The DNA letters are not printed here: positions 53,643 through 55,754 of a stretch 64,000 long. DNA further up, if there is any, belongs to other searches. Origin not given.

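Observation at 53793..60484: Two large paralogues share an unrecognised NP(L/I)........-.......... core, and they bracket a peptidase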

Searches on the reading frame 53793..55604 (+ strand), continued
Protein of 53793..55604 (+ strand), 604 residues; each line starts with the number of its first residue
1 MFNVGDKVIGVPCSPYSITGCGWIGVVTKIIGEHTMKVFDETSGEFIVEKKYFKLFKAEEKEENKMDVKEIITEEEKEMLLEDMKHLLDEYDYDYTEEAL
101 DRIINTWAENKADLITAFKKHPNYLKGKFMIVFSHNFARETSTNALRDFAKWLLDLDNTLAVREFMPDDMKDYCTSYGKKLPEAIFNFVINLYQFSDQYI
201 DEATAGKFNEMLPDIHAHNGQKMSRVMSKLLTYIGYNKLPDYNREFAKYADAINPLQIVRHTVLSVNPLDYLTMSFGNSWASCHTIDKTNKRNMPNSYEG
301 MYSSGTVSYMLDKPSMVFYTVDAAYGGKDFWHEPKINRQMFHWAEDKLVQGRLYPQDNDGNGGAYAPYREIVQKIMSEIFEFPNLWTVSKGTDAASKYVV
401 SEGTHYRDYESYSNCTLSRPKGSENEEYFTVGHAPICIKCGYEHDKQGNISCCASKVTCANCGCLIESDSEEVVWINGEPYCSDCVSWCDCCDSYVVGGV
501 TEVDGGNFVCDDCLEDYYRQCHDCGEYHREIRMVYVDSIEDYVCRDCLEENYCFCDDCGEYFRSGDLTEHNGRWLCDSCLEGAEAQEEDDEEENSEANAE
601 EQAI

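Call 91: list_cluster_members(proteins=[P0063, P0230, P0135, P0030, L131:9073-10335:+, L130:3578-5446:+])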
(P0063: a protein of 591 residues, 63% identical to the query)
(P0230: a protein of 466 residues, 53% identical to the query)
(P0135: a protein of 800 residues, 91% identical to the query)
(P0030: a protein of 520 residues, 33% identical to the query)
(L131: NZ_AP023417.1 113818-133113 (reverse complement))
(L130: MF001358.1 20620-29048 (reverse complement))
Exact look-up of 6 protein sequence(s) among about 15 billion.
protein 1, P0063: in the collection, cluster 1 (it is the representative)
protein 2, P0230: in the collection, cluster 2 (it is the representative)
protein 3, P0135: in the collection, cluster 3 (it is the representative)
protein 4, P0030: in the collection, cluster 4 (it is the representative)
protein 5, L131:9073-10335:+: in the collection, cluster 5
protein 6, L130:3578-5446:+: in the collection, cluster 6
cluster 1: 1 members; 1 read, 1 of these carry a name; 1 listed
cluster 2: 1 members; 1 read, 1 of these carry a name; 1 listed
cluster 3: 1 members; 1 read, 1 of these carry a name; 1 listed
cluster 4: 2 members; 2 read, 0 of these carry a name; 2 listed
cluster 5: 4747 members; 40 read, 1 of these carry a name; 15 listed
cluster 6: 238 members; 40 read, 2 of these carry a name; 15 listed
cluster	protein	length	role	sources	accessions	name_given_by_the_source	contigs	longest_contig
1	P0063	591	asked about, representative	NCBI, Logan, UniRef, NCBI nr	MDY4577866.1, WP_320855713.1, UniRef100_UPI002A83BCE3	MAG: hypothetical protein SO471_07870 [Anaerobutyricum hallii] | hypothetical protein n=1 Tax=Anaerobutyricum hallii TaxID=39488 RepID=UPI002A83BCE3 | hypothetical protein [Anaerobutyricum hallii]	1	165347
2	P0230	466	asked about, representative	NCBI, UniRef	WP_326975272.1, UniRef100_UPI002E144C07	hypothetical protein [Caproicibacter sp. BJN0012] | hypothetical protein n=1 Tax=Caproicibacter sp. BJN0012 TaxID=3110227 RepID=UPI002E144C07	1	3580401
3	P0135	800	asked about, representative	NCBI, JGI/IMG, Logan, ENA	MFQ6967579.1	MAG: hypothetical protein ACLRR0_03400 [Subdoligranulum sp.] | hypothetical protein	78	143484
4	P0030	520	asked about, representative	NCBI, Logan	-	-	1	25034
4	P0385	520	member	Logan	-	-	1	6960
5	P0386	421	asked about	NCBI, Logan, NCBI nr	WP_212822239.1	hypothetical protein [Vescimonas fastidiosa]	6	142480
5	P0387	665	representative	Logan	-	-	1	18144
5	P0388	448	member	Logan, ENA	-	-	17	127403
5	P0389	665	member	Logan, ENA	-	-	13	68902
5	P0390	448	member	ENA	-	-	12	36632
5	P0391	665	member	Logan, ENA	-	-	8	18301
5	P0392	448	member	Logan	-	-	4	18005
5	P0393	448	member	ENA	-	-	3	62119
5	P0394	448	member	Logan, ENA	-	-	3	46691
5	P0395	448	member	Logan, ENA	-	-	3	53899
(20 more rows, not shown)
